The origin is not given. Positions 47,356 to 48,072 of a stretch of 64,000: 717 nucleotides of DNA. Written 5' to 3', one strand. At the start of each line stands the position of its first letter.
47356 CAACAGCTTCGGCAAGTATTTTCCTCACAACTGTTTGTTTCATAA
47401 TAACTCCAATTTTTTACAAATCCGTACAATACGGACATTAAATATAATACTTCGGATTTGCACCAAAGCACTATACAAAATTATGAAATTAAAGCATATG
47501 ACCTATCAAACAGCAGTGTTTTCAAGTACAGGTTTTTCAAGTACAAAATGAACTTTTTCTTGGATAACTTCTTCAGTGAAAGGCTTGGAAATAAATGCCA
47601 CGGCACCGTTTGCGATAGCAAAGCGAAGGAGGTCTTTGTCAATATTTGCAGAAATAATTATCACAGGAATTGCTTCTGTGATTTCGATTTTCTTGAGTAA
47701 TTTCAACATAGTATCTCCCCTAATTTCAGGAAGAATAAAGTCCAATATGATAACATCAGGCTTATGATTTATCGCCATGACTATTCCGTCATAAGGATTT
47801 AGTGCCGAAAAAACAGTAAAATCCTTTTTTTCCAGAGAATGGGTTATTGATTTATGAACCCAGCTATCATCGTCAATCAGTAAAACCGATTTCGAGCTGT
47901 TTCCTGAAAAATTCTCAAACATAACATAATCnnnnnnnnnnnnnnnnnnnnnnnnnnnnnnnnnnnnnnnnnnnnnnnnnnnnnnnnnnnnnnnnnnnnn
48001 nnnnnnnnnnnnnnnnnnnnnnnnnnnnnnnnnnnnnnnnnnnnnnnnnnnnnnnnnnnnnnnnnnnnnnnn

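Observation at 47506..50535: Receiver - His-less histidine-kinase-like sensor - receiver module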

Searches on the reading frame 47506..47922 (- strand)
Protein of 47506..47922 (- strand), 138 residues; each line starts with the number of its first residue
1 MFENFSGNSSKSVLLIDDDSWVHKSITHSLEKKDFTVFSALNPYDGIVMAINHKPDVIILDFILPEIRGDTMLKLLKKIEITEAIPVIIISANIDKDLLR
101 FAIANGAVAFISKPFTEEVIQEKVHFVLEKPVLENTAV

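Call 3: search_protein_families(library=pfam, proteins=[window:47506-47922:-], max_evalue=1)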
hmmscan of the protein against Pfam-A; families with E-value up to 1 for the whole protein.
window:47506-47922:- (138 aa): 3 families
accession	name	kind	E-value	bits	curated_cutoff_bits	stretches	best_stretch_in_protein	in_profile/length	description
PF00072.30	Response_reg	-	2.8e-21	76.2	30.2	1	13-124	1-110/111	Response regulator receiver domain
PF19192.6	Response_reg_2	-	0.048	14.2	27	0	51-79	83-111/180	Response receiver domain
PF00862.26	GT-B_Sucrose_synth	-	0.056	12.7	23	1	51-131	63-143/290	Sucrose synthase first GT-B domain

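Call 4: search_protein_families(library=ncbifam, proteins=[window:47506-47922:-], max_evalue=1)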
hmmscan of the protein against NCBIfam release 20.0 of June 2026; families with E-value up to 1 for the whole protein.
window:47506-47922:- (138 aa): 99 families (the best 25 are shown)
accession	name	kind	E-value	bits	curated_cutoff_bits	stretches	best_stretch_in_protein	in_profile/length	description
TIGR02154.1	PhoB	equivalog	8.6e-18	64.5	296.2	1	10-129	2-121/226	phosphate regulon transcriptional regulator PhoB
NF047465.1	hybrid_HK_LvrA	exception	2.2e-16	59.1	1200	1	11-127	468-584/819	hybrid histidine kinase/response regulator LvrA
NF041733.1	resp_reg_CseB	equivalog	9.2e-16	57.9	350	1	12-130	2-117/228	two-component system response regulator CseB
NF045717.1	DVU0259_DivK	exception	1.3e-15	57.6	160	1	10-125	2-113/117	DVU0259 family response regulator domain-containing protein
NF045505.1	RR_RssB_Pseudo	equivalog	3.4e-15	56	700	1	8-125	3-119/394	two-component system response regulator RssB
NF006900.1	PRK09390.1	equivalog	3.6e-14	52.8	255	1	11-130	5-122/203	response regulator FixJ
NF007135.0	PRK09581.1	equivalog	7.9e-14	51.3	474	1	12-124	4-116/457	PleD family two-component system response regulator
NF007820.0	PRK10529.1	equivalog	8.8e-14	51.4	325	1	12-128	3-116/225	two-component system response regulator KdpE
NF012227.0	AdeR_RR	equivalog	1.3e-13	51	340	1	9-132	10-130/239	efflux system response regulator transcription factor AdeR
NF053854.1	RespRegPhoBBctds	equivalog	6.2e-13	48.6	270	1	13-130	1-117/225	two-component system response regulator PhoB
NF045991.1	RespRegCtrARhodob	equivalog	6.7e-13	48.9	350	1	13-128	3-116/224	response regulator transcription factor CtrA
NF001965.0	PRK00742.1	subfamily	1.4e-12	47.5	293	1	12-119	5-113/357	chemotaxis-specific protein-glutamate methyltransferase CheB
NF047793.1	ResRegPgtA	equivalog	1.6e-12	46.9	650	1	9-128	4-121/414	two-component system response regulator PgtA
NF051870.1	NAssimRespRegNtrX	equivalog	2e-12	46.7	600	1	11-129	2-120/452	nitrogen assimilation response regulator NtrX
NF007546.0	PRK10161.1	equivalog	2.4e-12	46.9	471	1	11-128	3-120/229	phosphate response regulator transcription factor PhoB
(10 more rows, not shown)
